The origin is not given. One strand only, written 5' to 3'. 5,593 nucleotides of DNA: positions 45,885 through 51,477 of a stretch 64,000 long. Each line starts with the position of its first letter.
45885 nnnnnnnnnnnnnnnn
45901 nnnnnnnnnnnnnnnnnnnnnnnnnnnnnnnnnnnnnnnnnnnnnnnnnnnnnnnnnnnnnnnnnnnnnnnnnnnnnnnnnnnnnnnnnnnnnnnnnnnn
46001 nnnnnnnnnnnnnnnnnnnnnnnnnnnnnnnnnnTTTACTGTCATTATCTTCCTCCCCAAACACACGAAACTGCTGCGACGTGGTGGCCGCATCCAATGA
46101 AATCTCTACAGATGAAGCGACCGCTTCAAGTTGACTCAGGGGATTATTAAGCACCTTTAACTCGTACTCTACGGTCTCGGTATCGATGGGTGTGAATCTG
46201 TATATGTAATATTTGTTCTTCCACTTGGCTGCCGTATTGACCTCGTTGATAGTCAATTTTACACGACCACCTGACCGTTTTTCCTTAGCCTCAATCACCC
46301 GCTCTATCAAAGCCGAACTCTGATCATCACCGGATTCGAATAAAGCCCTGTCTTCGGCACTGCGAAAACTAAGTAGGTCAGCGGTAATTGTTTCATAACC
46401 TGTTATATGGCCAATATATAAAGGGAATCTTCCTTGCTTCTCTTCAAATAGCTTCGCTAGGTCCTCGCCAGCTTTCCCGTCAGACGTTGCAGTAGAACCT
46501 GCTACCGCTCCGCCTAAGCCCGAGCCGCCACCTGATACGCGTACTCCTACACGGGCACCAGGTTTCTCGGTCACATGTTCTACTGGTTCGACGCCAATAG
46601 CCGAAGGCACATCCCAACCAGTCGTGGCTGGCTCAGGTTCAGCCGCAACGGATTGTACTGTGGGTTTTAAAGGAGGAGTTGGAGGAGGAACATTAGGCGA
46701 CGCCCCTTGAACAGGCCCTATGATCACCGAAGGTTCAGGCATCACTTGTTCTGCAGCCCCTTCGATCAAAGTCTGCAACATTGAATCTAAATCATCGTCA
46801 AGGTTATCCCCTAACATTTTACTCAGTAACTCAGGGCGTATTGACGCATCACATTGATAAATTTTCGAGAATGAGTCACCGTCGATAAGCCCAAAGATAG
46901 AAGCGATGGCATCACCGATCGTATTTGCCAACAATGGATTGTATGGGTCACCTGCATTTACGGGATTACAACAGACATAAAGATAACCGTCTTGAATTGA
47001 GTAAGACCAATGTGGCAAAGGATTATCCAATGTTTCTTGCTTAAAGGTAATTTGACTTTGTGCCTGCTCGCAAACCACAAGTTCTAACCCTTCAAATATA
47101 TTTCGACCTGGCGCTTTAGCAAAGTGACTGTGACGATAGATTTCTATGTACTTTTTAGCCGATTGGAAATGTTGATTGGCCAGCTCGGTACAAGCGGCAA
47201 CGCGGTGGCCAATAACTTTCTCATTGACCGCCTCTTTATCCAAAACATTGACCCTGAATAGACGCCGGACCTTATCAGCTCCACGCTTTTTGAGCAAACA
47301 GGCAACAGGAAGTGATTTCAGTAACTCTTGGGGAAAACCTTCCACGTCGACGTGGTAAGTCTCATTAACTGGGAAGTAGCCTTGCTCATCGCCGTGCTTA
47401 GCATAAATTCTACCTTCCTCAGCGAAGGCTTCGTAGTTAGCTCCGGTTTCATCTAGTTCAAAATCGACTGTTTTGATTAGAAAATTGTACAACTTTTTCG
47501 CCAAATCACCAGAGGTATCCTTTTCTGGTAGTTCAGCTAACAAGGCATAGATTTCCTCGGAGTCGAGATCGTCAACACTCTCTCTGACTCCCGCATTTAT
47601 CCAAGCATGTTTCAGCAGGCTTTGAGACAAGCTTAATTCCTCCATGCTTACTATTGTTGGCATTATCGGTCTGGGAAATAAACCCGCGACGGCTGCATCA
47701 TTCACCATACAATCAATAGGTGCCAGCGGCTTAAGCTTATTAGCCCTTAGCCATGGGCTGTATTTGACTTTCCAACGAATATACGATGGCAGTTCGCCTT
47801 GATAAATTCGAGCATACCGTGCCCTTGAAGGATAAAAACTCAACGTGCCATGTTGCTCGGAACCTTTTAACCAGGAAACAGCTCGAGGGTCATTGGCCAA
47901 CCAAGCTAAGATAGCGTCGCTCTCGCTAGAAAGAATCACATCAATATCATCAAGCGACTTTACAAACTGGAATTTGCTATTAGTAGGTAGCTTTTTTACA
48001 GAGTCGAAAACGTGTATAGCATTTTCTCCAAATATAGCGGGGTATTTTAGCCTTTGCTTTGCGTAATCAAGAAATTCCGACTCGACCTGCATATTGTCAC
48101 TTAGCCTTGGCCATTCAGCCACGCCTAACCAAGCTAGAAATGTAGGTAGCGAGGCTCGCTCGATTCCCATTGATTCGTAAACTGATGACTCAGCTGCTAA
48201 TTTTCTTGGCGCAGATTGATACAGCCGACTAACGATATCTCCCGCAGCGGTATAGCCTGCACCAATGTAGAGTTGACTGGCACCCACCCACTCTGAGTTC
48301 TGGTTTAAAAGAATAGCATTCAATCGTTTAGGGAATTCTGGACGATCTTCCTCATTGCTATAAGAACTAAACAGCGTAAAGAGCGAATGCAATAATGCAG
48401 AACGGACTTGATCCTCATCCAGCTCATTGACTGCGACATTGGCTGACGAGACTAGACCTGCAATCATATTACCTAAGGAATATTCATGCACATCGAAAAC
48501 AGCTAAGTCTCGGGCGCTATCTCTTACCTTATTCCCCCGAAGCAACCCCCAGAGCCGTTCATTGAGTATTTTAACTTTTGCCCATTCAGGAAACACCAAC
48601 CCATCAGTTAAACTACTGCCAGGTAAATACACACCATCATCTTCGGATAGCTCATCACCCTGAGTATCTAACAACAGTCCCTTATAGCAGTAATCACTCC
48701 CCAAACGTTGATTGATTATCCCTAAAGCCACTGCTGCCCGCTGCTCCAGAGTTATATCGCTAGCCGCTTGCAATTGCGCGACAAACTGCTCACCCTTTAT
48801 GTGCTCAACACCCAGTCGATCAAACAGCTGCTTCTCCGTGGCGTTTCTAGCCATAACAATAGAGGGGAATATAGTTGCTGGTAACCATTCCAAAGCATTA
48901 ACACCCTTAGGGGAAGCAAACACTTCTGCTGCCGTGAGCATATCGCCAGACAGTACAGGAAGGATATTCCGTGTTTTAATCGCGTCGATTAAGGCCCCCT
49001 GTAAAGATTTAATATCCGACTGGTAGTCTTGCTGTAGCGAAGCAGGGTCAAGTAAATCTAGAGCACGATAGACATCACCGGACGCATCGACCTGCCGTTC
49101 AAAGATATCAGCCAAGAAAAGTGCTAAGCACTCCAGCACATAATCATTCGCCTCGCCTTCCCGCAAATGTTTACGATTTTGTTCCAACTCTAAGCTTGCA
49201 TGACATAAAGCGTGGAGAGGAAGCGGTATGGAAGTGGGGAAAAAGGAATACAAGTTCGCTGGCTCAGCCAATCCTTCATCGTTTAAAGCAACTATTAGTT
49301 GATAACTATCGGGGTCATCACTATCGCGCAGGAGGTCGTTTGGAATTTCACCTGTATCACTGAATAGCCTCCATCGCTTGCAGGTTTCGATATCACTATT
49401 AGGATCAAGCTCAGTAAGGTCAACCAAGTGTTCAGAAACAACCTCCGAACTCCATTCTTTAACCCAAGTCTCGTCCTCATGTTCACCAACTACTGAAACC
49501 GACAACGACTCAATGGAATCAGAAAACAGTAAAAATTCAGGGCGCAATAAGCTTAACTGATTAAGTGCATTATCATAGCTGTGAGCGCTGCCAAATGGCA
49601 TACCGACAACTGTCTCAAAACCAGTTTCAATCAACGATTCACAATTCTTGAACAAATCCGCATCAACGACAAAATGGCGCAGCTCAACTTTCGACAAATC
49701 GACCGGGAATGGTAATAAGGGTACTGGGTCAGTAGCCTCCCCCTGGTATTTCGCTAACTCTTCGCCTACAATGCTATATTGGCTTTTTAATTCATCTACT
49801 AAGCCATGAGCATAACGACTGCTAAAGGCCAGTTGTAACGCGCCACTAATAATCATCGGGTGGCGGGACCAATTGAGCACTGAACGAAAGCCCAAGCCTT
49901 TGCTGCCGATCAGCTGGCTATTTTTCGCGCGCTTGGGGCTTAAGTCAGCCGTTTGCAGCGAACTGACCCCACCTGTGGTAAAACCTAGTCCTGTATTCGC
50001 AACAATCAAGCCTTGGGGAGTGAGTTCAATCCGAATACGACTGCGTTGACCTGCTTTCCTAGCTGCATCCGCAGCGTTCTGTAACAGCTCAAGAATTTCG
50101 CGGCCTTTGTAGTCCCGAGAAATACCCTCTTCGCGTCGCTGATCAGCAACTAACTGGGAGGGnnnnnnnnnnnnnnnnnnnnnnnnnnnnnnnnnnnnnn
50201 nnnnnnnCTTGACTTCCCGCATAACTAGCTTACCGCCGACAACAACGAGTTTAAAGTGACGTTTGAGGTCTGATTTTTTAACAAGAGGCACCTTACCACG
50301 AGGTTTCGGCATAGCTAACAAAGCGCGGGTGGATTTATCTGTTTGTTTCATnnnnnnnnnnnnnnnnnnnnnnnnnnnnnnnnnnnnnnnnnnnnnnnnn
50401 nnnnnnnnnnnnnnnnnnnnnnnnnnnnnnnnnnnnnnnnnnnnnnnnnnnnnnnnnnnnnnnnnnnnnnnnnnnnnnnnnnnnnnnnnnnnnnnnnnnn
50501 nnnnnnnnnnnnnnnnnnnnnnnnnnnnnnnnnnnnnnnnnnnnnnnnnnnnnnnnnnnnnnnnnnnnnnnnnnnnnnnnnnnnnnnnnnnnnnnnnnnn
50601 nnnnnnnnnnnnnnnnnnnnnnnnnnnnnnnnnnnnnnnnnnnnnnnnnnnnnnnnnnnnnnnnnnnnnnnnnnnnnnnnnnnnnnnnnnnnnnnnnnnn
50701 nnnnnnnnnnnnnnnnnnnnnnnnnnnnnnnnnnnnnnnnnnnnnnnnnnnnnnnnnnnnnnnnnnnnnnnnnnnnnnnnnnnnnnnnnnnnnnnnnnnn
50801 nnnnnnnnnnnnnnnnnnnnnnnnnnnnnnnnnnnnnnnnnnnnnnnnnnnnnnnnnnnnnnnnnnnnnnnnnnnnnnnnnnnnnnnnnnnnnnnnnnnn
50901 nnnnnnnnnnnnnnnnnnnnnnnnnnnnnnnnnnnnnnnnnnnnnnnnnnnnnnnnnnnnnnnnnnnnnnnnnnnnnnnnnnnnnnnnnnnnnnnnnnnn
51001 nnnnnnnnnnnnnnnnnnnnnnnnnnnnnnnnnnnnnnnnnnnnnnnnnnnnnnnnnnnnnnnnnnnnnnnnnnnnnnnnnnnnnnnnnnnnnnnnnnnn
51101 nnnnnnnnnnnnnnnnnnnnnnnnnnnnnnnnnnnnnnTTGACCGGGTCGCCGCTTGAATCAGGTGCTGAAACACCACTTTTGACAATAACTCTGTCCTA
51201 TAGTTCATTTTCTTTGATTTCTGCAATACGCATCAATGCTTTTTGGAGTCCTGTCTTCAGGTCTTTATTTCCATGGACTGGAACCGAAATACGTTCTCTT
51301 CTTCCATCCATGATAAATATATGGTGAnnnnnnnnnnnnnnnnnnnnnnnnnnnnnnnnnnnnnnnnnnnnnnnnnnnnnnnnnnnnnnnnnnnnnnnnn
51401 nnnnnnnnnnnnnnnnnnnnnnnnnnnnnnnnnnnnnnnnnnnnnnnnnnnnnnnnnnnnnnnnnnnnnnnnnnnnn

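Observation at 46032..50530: Giant single-polypeptide GHKL ATPase with a DUF3883 nuclease-like domain (about 1424 aa when restored): candidate defence or conflict gene carried by the transposon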

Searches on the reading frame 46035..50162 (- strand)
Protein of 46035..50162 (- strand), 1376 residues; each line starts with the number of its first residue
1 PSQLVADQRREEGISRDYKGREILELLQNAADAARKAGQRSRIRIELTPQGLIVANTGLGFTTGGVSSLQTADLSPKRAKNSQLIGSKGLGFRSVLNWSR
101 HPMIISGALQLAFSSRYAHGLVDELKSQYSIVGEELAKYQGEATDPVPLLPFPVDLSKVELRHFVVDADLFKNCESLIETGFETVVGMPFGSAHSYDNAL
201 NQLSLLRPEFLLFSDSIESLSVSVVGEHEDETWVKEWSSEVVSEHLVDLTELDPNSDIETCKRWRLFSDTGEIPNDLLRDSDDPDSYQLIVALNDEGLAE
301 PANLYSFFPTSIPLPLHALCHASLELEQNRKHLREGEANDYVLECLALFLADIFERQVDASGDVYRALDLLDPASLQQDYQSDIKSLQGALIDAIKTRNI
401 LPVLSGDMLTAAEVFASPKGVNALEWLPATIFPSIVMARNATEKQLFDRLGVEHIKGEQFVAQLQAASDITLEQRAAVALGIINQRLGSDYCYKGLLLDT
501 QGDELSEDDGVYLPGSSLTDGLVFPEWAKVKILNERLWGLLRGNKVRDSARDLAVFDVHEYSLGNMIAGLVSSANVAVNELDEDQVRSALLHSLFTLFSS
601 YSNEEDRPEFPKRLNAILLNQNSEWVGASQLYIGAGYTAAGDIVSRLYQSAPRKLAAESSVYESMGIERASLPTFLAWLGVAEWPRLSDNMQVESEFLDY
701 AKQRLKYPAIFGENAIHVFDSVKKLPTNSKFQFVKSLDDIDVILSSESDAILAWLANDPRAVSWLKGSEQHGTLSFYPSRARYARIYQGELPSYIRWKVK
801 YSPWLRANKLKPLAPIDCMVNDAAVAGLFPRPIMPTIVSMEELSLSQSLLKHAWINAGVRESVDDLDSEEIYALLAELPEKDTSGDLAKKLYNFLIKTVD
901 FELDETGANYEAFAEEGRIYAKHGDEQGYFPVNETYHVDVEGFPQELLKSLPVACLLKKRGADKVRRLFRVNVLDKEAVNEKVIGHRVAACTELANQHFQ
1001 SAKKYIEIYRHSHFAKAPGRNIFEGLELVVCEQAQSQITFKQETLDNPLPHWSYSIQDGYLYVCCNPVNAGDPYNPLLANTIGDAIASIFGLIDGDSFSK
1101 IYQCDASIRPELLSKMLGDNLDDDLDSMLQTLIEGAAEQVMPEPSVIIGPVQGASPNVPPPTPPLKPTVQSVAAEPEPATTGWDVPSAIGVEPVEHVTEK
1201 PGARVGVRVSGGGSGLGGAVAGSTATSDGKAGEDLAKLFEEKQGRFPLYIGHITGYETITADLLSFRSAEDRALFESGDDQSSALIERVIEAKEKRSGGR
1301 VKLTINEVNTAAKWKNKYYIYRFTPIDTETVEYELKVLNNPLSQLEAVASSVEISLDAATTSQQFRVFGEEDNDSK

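Call 58: predict_structure(alignment_id=A4)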
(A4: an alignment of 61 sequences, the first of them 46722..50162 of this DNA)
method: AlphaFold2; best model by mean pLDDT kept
length: 1147 residues; sequences in the alignment: 61
mean_pLDDT: 86.5   pTM: 0.58
mean pLDDT of the five models: 86.5, 85.7, 83.6, 83.4, 82.5
residues with pLDDT >= 90: 567; 70-90: 492; 50-70: 75; < 50: 13
segments of 3 or more residues with pLDDT < 50: 1136-1147
pLDDT, mean of each block of 10 residues (from residue 1): 68 70 86 86 94 91 72 54 69 77 88 88 82 71 64 86 88 93 92 87 90 91 91 93 92 89 95 90 88 92 88 93 86 89 96 94 93 90 93 95 94 87 84 93 92 93 91 93 90 93 91 79 87 92 86 90 89 92 94 92 85 92 95 93 95 95 92 94 94 92 91 84 90 95 95 94 92 92 91 96 87 89 69 90 91 91 82 86 84 78 80 90 91 88 80 85 85 81 88 89 86 70 87 88 84 87 89 88 87 83 85 75 59 49 35
secondary structure, 60 per line:
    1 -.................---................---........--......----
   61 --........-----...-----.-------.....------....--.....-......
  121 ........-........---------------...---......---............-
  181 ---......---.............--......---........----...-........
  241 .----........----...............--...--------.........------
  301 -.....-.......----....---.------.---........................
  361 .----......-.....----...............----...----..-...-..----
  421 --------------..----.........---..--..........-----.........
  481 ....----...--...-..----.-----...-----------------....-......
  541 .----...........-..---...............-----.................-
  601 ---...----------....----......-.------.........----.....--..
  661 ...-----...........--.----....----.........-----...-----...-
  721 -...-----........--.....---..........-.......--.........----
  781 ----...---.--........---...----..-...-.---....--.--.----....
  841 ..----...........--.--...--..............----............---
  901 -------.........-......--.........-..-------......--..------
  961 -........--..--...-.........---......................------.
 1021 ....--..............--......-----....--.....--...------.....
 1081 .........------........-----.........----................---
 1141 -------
elements in order (helices of 4 or more, strands of 3 or more residues): H2-18 H22-37 E41-48 E51-56 H63-70 H92-96 E103-106 E109-113 H115-128 H130-137 E153-155 H159-164 H168-179 E184-189 H193-205 H208-213 E217-224 E233-241 E246-253 E258-272 E286-294 E302-306 E308-314 E319-322 H337-361 H366-371 H373-377 H382-396 E401-403 H441-449 H457-466 H472-484 E510-512 E530-533 H535-541 H546-556 H563-577 H583-599 E617-620 E625-627 H639-647 H659-663 H669-679 E687-690 H695-703 E709-711 E717-719 E730-737 H740-744 H748-757 H759-765 E772-776 E785-787 H794-801 E805-807 H837-842 H847-857 H868-881 H886-897 H908-916 E918-923 E926-931 H945-950 H962-969 E980-988 H992-1013 H1020-1024 E1027-1040 E1043-1048 E1054-1057 E1060-1064 H1076-1089 H1096-1103 H1109-1117 H1122-1137

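Call 64: fold_search(model_id=the predicted structure, library=pdb)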
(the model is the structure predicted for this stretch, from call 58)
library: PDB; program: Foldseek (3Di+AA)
matches with E <= 10: 450; with E <= 0.001: 82
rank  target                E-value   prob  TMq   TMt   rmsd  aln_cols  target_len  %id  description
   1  8eoa_A                4.6e-08  1.00  0.23  0.37  14.6       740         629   13  Cryo-EM structure of human HSP90B-AIPL1 complex (released 2023-01-25)
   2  5tth_A                7.5e-08  1.00  0.22  0.34  15.6       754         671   10  Heterodimeric SpyCatcher/SpyTag-fused zebrafish TRAP1 in ATP/ADP-hybrid state (released 2017-08-23)
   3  5fwk_B                9.6e-08  1.00  0.21  0.34  15.5       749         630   12  Atomic cryoEM structure of Hsp90-Cdc37-Cdk4 complex (released 2016-07-06)
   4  4ipe_A                1.1e-07  1.00  0.22  0.38  15.4       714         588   10  Crystal structure of mitochondrial Hsp90 (TRAP1) with AMPPNP (released 2014-01-22)
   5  8gae_B                1.7e-07  1.00  0.21  0.34  14.9       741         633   12  Hsp90 provides platform for CRaf dephosphorylation by PP5 (released 2023-04-26)
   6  8h77_A                2.1e-07  1.00  0.22  0.35  14.8       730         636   12  Hsp90-AhR-p23-XAP2 complex (released 2023-01-04)
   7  4iyn_A                3.0e-07  1.00  0.22  0.38  15.4       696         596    9  Structure of mitochondrial Hsp90 (TRAP1) with ADP-ALF4- (released 2014-01-22)
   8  7exp_B                3.6e-07  1.00  0.23  0.37  13.2       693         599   12  Crystal structure of zebrafish TRAP1 with AMPPNP and MitoQ (released 2022-01-05)
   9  5tvw_B                4.2e-07  1.00  0.23  0.38  13.0       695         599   11  Crystal structure of mitochondrial Hsp90 (TRAP1) with ATP in absence of Mg, hemi-hydrolyzed (released 2018-03-14)
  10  8eob_A                4.2e-07  1.00  0.23  0.38  14.7       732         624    9  Cryo-EM structure of human HSP90B in the closed state (released 2023-01-25)
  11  8gae_A                4.2e-07  1.00  0.21  0.33  14.9       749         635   11  Hsp90 provides platform for CRaf dephosphorylation by PP5 (released 2023-04-26)
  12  5fwk_A                5.1e-07  1.00  0.23  0.36  15.4       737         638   10  Atomic cryoEM structure of Hsp90-Cdc37-Cdk4 complex (released 2016-07-06)
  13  8gft_A                5.6e-07  1.00  0.22  0.34  15.2       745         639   10  Hsp90 provides platform for CRaf dephosphorylation by PP5 (released 2023-05-03)
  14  6d14_B                5.9e-07  1.00  0.22  0.37  14.6       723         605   11  Zebrafish TRAP1 bound to AMPPNP and calcium in the asymmetric closed state (released 2018-04-25)
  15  4j0b_A                7.2e-07  1.00  0.22  0.37  15.5       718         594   10  Structure of mitochondrial Hsp90 (TRAP1) with ADP-BeF3 (released 2014-01-22)
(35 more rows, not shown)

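Call 84: search_dna_similar(query=window:46035-50162:-, collection=plasmids, mode=protein, max_rows=15, max_evalue=1e-20)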
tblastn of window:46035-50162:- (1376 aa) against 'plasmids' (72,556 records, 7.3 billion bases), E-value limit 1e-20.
Records with a match: 5; places in all: 5; records where one place covers at least 80% of the query: 4.
Best place of each record, by identity: <60% 5.
By first word of the organism name: Methylorubrum 1; Agrobacterium 1; Haematobacter 1; Sinorhizobium 1; Hymenobacter 1.
By predicted mobility (MOB-suite, as given by PLSDB): non-mobilizable 3; mobilizable 1; conjugative 1.
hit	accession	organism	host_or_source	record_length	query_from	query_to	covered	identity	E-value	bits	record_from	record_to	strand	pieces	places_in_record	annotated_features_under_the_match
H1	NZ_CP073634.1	Methylorubrum extorquens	cell culture,Oil-contaminated soil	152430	1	1129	82%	30.4%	2e-110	394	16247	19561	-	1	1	DUF3883 domain-containing protein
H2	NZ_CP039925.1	Agrobacterium tumefaciens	-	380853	1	1132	82%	29.7%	2e-118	418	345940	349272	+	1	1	DUF3883 domain-containing protein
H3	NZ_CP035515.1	Haematobacter massiliensis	single cell,human skin swab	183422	1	1101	80%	28.7%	6e-86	318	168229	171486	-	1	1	hypothetical protein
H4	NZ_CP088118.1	Sinorhizobium meliloti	cell culture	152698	1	1130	82%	27.9%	4e-46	395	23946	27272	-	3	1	hypothetical protein (x3)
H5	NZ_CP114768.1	Hymenobacter canadensis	whole organism,lake water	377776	4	351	25%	31.3%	9e-26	124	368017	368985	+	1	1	DUF3883 domain-containing protein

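Call 85: search_dna_similar(query=window:46035-50162:-, collection=phages, mode=protein, max_rows=10, max_evalue=1e-10)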
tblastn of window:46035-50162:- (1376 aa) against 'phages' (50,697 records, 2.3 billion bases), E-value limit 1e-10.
No match.

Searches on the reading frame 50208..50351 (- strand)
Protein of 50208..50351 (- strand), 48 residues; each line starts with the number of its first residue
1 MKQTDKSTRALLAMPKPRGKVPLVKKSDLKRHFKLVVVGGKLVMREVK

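Call 21: search_protein_families(library=pfam, proteins=[window:50208-50351:-], max_evalue=0.01)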
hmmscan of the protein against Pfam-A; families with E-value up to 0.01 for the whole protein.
seq(48 aa): 0 families

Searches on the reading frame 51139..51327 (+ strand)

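Call 21: search_protein_families(library=pfam, proteins=[window:51139-51327:+], max_evalue=0.01)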
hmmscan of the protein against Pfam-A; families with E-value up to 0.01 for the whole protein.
window:51139-51327:+ (62 aa): 1 family
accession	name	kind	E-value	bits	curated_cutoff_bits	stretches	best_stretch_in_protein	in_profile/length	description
PF21744.3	BAHCC1-like_Tudor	-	0.0072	16.7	28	1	25-50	6-31/69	BAHCC1-like, Tudor domain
